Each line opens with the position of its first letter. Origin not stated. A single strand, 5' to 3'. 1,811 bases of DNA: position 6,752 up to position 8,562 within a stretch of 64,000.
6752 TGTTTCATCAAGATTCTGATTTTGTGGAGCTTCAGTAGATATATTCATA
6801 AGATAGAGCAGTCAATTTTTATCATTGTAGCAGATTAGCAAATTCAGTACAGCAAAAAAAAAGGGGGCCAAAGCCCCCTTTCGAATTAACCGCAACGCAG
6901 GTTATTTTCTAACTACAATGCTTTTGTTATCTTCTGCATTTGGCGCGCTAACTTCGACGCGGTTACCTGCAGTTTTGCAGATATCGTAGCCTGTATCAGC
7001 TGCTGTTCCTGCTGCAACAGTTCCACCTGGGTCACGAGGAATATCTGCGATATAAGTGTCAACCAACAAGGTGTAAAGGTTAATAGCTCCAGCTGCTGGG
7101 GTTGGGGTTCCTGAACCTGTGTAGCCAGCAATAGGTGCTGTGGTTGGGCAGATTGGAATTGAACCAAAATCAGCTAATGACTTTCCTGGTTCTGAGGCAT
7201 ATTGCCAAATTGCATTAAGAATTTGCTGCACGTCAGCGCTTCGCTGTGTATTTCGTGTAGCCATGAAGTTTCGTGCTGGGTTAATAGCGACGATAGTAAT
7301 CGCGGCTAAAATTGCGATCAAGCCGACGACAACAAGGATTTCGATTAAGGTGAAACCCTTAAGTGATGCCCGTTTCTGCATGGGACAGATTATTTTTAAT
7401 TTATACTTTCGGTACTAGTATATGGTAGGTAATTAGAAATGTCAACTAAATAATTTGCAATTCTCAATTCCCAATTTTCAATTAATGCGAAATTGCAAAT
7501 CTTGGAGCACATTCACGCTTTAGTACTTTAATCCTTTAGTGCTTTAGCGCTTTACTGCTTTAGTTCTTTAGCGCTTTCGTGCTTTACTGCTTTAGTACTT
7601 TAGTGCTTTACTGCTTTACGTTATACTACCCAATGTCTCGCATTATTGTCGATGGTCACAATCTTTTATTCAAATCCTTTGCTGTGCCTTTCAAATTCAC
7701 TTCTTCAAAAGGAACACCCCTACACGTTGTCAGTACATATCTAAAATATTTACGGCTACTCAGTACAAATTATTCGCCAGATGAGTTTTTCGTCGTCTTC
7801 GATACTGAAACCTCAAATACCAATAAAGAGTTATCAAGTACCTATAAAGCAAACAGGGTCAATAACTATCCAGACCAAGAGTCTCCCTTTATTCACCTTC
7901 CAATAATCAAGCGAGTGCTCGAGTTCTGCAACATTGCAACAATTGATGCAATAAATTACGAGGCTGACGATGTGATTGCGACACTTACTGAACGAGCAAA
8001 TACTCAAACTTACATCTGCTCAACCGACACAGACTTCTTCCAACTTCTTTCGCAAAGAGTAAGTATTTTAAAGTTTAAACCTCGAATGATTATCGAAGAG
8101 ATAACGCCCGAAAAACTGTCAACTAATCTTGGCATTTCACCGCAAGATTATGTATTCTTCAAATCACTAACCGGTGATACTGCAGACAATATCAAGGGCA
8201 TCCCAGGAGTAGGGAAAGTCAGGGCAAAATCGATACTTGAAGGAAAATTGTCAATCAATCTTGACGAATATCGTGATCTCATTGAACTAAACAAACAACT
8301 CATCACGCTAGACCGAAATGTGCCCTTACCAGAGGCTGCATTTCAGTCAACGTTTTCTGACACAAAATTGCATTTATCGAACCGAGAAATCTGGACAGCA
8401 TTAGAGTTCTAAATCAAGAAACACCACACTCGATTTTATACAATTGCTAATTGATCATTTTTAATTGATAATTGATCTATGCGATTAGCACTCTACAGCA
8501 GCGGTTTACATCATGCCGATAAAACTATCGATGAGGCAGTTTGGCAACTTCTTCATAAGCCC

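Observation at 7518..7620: Thirteen tandem copies of an 8-bp unit (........-like) directly upstream of the 5'-3' exonuclease gene and in the pilin upstream region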

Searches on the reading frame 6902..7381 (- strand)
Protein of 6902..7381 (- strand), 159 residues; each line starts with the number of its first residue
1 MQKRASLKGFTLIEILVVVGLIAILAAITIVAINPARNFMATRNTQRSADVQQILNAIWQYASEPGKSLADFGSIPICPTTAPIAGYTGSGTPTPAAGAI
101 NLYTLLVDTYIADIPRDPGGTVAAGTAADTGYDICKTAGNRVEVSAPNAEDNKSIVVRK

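Call 7: search_protein_families(library=pfam, proteins=[window:6902-7381:-])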
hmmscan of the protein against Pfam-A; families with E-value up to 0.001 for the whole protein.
window:6902-7381:- (159 aa): 1 family
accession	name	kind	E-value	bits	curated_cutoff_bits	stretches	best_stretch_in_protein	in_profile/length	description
PF07963.17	N_methyl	-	5.7e-06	26.1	21.2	1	8-29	5-26/27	Prokaryotic N-terminal methylation motif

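Call 15: find_encoding_contigs(protein=window:6902-7381:-, flank=3000, max_places=10)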
Protein window:6902-7381:- (159 aa): 3 contigs read that carry it; 2 places shown.
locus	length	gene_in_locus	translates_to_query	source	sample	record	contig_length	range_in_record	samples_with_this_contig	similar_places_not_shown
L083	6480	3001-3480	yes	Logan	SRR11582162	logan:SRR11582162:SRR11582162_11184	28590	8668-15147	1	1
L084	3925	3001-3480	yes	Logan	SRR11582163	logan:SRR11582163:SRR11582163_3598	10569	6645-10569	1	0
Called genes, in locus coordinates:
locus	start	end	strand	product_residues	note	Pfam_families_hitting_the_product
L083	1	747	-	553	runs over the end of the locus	PF01978:TrmB, PF00248:Aldo_ket_red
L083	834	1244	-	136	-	-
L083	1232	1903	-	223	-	PF03575:Peptidase_S51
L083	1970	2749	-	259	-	PF02739:5_3_exonuc_N, PF01367:5_3_exonuc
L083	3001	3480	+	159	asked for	PF07963:N_methyl (weak)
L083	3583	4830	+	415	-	PF00437:T2SSE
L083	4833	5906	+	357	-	PF00482:T2SSF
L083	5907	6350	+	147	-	-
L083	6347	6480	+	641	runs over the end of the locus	PF08309:LVIVD (weak)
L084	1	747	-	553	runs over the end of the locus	PF01978:TrmB, PF00248:Aldo_ket_red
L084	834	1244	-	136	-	-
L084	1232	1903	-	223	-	PF03575:Peptidase_S51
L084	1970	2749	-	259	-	PF02739:5_3_exonuc_N, PF01367:5_3_exonuc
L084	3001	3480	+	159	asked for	PF07963:N_methyl (weak)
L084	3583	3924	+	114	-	?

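Call 66: list_cluster_members(proteins=[window:6902-7381:-, window:8479-9150:+, window:5552-6799:-, window:9138-9548:+, window:4476-5549:-])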
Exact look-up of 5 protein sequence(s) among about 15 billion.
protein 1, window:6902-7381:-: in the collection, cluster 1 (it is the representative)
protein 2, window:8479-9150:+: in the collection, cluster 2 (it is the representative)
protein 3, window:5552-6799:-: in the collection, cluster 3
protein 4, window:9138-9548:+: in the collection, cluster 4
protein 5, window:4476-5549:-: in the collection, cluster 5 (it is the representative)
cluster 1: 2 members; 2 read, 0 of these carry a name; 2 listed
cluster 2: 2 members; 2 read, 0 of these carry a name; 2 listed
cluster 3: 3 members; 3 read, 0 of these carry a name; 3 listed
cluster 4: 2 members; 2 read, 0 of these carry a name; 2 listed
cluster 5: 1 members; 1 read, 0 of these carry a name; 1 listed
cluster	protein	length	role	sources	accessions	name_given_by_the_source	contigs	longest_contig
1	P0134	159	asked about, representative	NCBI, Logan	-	-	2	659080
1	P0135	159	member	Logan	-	-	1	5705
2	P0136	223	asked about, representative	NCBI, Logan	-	-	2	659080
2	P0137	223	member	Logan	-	-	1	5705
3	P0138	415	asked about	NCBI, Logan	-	-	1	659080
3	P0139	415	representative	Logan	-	-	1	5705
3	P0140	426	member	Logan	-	-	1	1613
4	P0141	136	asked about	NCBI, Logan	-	-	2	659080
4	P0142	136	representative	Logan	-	-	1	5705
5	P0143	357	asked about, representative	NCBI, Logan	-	-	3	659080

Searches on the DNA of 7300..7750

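Call 64: search_rna_families(source=window, start=7300, end=7750, threshold=evalue, max_evalue=1)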
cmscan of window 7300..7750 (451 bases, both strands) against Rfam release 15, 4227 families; matches with E-value up to 1: 0.
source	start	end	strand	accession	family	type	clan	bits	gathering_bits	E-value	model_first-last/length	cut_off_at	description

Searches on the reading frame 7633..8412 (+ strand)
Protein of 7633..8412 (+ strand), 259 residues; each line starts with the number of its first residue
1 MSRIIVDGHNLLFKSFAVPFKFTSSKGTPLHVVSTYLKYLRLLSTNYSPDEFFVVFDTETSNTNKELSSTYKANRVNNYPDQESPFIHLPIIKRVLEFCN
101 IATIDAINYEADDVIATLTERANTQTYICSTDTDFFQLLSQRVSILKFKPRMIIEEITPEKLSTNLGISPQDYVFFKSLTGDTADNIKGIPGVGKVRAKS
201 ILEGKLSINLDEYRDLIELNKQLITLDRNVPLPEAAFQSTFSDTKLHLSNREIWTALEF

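Call 7: search_protein_families(library=pfam, proteins=[window:7633-8412:+])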
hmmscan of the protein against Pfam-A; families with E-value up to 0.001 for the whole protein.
window:7633-8412:+ (259 aa): 2 families
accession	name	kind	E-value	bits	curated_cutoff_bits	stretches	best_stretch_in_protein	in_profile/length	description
PF02739.22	5_3_exonuc_N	-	6.1e-33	114.3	34.3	1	4-164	3-161/164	5'-3' exonuclease, N-terminal resolvase-like domain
PF01367.25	5_3_exonuc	-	6.2e-12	46.3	40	1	169-235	2-85/97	5'-3' exonuclease, C-terminal SAM fold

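Call 9: find_related_loci(query=window:7633-8412:+, collection=genome_contigs, flank=6000)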
Query window:7633-8412:+ (259 aa) in genome_contigs; peptide patterns used: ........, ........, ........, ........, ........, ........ (x = any residue, [..] = any of these).
315 stretches matched a pattern; 90 encode a relative of the query (tblastn E <= 1e-3); the best 80 are kept; 80 distinct loci.
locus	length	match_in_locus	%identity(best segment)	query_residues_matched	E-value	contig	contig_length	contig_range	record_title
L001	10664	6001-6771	44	4-254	2e-66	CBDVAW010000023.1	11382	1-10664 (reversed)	MAG TPA_asm: uncultured bacterium isolate SRR21487742_binner13_Refined_44 genome assembly, contig: ERZ26661670.2887, who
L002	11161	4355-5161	42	1-259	4e-62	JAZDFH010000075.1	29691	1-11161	MAG: bacterium isolate MEGAHIT-group-0.198 k141_6356287, whole genome shotgun sequence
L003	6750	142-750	40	4-202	3e-40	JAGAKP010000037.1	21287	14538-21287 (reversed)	MAG: Clostridia bacterium isolate RGIG8528 Water_deer_Cecum-2__c333217, whole genome shotgun sequence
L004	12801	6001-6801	34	4-256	8e-40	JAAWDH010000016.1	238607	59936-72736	MAG: Oscillospiraceae bacterium isolate ABMPRH_116_1 k141_398397, whole genome shotgun sequence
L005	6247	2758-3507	38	1-230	1e-39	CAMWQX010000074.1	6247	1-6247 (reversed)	MAG TPA_asm: uncultured Firmicutes bacterium isolate SRR14411249_bin.2_metawrap_v1.3_MAG genome assembly, contig: NODE.5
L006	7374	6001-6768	37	1-256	1e-39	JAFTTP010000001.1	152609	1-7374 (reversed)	MAG: Clostridia bacterium isolate RGIG4138 Roe_deer_Colon-1__c14591, whole genome shotgun sequence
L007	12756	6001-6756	37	4-256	7e-39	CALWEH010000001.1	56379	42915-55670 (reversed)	MAG: uncultured Clostridia bacterium isolate E14__bin63 genome assembly, contig: E14__k127_3551379, whole genome shotgun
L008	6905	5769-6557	35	4-245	7e-39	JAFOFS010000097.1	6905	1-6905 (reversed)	MAG: Clostridia bacterium isolate RGIG426 Dairy_cattle_Colon.Co__c1098806, whole genome shotgun sequence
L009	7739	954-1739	35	4-244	1e-38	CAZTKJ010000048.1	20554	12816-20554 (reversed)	MAG TPA_asm: uncultured Lachnospiraceae bacterium isolate SRP199465_co1_205 genome assembly, contig: NODE_6912_length_20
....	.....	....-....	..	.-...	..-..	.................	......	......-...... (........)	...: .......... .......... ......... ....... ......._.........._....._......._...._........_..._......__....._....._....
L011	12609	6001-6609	38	4-202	5e-37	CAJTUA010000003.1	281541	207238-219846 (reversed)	MAG TPA_asm: uncultured Lachnospiraceae bacterium isolate MGBC105279 genome assembly, contig: MGBC105279.3, whole genome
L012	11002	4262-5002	36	4-229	2e-36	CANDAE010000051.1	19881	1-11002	MAG TPA_asm: uncultured Lachnospiraceae bacterium isolate ERR6760095_bin.3_metawrap_v1.3_MAG genome assembly, contig: ER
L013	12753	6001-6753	35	4-233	3e-36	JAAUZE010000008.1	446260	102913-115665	MAG: Lachnospiraceae bacterium isolate Mgla_MAG_36-bin_9 c_000000018274, whole genome shotgun sequence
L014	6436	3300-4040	35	4-229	2e-36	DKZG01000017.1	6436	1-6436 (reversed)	MAG TPA_asm: Ruminococcaceae bacterium UBA7080 UBA7080_contig_13416, whole genome shotgun sequence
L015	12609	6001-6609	36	4-202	3e-36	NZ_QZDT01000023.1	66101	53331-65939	Parablautia muri strain D42-62 Scaffold22_1, whole genome shotgun sequence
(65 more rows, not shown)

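Call 14: find_encoding_contigs(protein=window:7633-8412:+, flank=3000, max_places=10)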
Protein window:7633-8412:+ (259 aa): 3 contigs read that carry it; 2 places shown.
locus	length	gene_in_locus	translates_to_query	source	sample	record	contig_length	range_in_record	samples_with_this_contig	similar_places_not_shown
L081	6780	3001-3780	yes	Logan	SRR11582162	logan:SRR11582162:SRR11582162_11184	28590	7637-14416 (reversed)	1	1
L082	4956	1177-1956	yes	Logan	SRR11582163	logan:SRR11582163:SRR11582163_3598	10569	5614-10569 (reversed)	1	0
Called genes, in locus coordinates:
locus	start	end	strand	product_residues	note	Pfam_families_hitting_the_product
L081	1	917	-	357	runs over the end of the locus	PF00482:T2SSF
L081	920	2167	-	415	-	PF00437:T2SSE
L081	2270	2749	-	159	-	PF07963:N_methyl (weak)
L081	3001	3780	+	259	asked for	PF02739:5_3_exonuc_N, PF01367:5_3_exonuc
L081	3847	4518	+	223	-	PF03575:Peptidase_S51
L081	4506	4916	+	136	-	-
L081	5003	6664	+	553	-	PF01978:TrmB, PF00248:Aldo_ket_red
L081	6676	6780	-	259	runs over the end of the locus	-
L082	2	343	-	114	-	?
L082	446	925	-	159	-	PF07963:N_methyl (weak)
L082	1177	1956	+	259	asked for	PF02739:5_3_exonuc_N, PF01367:5_3_exonuc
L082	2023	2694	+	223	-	PF03575:Peptidase_S51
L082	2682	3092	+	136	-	-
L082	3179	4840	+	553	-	PF01978:TrmB, PF00248:Aldo_ket_red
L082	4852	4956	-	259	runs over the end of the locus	-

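Call 17: find_homologous_proteins(query=window:7633-8412:+, max_evalue=1e-20)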
Query window:7633-8412:+ (259 aa): 1109 proteins with E <= 1e-20 among 5393 candidates; the best 120 are listed.
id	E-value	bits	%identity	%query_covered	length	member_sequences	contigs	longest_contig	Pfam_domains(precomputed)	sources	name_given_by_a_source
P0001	3.1e-166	569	100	100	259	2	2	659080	PF01367.26,PF02739.23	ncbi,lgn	-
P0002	1.8e-66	242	46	99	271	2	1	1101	PF01367.26,PF02739.23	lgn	-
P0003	1.3e-64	236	47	99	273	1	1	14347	PF01367.26,PF02739.23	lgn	-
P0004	6.0e-64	234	48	98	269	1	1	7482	PF01367.26,PF02739.23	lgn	-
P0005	1.5e-63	233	45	100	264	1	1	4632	PF01367.26,PF02739.23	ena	-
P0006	2.5e-61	225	44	99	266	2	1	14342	PF01367.26,PF02739.23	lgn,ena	-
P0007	4.4e-60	221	44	99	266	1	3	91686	PF01367.26,PF02739.23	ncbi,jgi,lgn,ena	-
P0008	9.3e-60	220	43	99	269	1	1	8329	PF01367.26,PF02739.23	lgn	-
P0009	2.2e-59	219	44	99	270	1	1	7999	PF01367.26,PF02739.23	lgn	-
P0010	3.8e-59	218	46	100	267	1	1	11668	PF01367.26,PF02739.23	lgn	-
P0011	4.1e-59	218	44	99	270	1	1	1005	PF01367.26,PF02739.23,PF05991.18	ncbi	-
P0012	6.8e-59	217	46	88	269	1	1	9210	PF01367.26,PF02739.23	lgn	-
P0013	4.2e-58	215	43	99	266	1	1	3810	PF01367.26,PF02739.23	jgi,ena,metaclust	metaclust:\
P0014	5.7e-58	214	42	99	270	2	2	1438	PF01367.26,PF02739.23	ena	-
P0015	8.4e-58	214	40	99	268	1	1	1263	PF01367.26,PF02739.23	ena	-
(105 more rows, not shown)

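Call 32: find_encoding_contigs(protein=P0003, flank=2500, max_places=2)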
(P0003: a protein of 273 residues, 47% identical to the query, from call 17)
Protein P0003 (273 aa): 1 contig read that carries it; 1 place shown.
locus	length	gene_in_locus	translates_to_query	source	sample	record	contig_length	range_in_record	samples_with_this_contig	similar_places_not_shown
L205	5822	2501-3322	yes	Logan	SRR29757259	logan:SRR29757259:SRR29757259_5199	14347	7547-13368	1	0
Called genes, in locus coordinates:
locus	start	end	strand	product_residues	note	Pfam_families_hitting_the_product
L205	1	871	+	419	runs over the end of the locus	-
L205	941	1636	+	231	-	-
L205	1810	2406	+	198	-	-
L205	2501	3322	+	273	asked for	PF02739:5_3_exonuc_N, PF01367:5_3_exonuc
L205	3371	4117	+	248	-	-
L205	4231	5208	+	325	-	PF00294:PfkB, PF08543:Phos_pyr_kin (weak)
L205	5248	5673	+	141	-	-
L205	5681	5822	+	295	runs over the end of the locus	-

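Call 33: find_encoding_contigs(protein=P0004, flank=2500, max_places=2)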
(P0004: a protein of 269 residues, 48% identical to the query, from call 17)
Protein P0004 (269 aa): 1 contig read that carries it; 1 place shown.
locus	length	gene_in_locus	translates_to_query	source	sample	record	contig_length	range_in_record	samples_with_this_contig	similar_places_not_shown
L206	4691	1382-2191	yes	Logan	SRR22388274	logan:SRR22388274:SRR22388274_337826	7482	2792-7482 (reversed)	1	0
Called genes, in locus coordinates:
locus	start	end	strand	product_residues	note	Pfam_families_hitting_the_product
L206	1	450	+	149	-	?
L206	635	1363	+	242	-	-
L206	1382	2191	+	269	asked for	PF02739:5_3_exonuc_N, PF01367:5_3_exonuc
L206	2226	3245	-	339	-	PF00586:AIRS, PF02769:AIRS_C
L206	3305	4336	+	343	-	PF01368:DHH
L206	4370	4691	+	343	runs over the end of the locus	PF01368:DHH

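Call 34: find_encoding_contigs(protein=P0010, flank=2500, max_places=2)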
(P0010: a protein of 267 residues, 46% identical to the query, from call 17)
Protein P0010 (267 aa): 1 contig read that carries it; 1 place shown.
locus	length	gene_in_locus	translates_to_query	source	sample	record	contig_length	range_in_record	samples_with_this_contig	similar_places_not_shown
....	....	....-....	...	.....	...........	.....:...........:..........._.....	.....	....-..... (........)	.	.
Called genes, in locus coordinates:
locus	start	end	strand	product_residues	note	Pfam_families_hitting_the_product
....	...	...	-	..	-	-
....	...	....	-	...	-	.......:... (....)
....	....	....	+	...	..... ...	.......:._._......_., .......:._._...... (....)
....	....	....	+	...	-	-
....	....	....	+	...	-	-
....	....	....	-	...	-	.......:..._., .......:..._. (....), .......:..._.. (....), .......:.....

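Call 45: find_encoding_contigs(protein=P0121, flank=5000, max_places=5)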
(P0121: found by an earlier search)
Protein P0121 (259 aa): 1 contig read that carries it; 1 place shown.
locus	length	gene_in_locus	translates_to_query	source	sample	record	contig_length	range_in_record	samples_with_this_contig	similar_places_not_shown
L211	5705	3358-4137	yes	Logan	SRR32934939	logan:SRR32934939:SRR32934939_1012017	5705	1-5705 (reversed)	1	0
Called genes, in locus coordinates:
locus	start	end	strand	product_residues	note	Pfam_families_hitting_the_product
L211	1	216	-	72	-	?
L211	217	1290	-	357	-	PF00482:T2SSF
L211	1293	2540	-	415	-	PF00437:T2SSE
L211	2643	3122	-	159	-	PF07963:N_methyl (weak)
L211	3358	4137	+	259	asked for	PF02739:5_3_exonuc_N, PF01367:5_3_exonuc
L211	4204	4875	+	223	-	PF03575:Peptidase_S51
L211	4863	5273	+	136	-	-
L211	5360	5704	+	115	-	?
